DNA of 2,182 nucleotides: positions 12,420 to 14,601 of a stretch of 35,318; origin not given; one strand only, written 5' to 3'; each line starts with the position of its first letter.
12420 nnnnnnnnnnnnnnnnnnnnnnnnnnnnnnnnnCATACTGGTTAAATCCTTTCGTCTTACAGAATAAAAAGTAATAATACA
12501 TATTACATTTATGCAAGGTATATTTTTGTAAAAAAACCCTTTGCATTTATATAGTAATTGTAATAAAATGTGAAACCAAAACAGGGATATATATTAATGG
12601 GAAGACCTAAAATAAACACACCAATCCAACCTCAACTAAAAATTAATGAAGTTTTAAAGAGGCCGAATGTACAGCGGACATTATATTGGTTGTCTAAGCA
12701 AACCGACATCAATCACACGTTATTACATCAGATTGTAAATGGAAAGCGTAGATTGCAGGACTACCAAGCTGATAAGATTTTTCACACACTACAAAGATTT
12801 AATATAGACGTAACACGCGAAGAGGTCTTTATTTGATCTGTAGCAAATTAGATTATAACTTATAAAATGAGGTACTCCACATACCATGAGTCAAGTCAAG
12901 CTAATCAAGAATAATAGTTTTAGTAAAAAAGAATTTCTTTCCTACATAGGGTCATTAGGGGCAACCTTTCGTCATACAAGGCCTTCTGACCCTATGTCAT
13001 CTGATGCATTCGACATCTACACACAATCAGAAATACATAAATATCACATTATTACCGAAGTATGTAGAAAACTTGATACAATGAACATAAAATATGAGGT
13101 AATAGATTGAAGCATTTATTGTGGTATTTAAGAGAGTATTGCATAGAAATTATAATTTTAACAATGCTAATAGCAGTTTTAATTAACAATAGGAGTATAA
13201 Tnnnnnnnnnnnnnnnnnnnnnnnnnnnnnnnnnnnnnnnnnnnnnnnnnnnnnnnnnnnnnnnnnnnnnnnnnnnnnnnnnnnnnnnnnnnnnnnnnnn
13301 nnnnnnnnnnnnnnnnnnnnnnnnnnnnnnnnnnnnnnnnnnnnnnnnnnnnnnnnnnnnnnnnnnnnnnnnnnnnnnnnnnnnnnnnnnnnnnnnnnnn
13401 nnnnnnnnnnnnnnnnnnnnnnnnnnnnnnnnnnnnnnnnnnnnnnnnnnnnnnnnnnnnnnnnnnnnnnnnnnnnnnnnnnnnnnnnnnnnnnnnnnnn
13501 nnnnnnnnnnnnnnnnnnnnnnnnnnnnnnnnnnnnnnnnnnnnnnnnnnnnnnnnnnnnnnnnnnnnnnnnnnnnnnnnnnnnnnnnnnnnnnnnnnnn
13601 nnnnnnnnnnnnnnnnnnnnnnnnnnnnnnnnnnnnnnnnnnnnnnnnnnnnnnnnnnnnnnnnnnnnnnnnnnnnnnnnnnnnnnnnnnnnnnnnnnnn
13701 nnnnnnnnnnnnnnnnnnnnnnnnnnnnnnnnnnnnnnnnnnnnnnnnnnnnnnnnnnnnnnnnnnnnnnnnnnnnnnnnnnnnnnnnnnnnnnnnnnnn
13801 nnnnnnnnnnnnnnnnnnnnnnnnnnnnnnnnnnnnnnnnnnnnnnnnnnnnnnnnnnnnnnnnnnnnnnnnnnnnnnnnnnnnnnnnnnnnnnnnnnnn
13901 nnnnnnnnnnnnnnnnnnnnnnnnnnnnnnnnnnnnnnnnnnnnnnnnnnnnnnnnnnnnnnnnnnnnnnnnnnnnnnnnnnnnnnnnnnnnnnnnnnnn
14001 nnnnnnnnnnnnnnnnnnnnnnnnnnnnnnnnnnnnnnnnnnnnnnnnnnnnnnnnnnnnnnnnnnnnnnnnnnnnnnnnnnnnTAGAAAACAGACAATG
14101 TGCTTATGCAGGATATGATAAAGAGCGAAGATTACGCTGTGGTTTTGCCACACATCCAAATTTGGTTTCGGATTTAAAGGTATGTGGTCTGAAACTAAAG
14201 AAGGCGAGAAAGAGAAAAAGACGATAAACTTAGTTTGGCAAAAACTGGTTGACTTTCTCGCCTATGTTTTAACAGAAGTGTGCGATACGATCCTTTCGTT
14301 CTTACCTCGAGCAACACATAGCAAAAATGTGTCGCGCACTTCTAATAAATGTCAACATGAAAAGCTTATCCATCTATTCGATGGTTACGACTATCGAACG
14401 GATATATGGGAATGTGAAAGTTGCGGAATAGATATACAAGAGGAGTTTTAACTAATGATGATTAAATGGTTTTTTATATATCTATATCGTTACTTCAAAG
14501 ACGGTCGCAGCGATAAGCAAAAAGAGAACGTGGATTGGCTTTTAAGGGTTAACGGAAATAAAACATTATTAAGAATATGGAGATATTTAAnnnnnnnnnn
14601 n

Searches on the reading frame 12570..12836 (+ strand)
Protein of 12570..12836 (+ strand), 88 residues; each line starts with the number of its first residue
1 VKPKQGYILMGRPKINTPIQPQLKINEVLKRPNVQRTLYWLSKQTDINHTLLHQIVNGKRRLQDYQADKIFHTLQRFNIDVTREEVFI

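Call 38: search_protein_families(library=pfam, proteins=[window:12570-12836:+], max_evalue=0.01)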
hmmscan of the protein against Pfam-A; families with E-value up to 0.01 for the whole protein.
window:12570-12836:+ (88 aa): 0 families

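Call 39: search_protein_families(library=phrogs, proteins=[window:12570-12836:+], max_evalue=0.01)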
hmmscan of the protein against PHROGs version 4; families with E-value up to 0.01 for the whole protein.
window:12570-12836:+ (88 aa): 1 family
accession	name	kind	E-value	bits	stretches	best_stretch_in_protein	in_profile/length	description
phrog_4441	-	DNA, RNA and nucleotide metabolism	0.0096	17.2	0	39-75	22-58/98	HTH DNA binding protein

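Call 88: search_protein_families(library=ncbifam, proteins=[window:12570-12836:+], max_evalue=0.05)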
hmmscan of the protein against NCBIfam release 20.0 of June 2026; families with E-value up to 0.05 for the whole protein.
window:12570-12836:+ (88 aa): 0 families

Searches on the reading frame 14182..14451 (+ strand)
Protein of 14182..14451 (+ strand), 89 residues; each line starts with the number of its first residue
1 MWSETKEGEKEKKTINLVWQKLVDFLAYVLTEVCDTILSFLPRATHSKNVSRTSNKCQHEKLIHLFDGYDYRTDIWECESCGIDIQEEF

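Call 38: search_protein_families(library=pfam, proteins=[window:14182-14451:+], max_evalue=0.01)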
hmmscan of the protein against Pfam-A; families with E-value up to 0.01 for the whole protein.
window:14182-14451:+ (89 aa): 1 family
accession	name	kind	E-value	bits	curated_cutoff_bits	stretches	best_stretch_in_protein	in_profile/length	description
PF07282.18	Cas12f1-like_TNB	-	0.0035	17.9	26.3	1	19-85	1-50/60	Cas12f1-like, TNB domain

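Call 39: search_protein_families(library=phrogs, proteins=[window:14182-14451:+], max_evalue=0.01)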
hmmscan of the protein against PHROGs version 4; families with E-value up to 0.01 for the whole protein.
window:14182-14451:+ (89 aa): 0 families
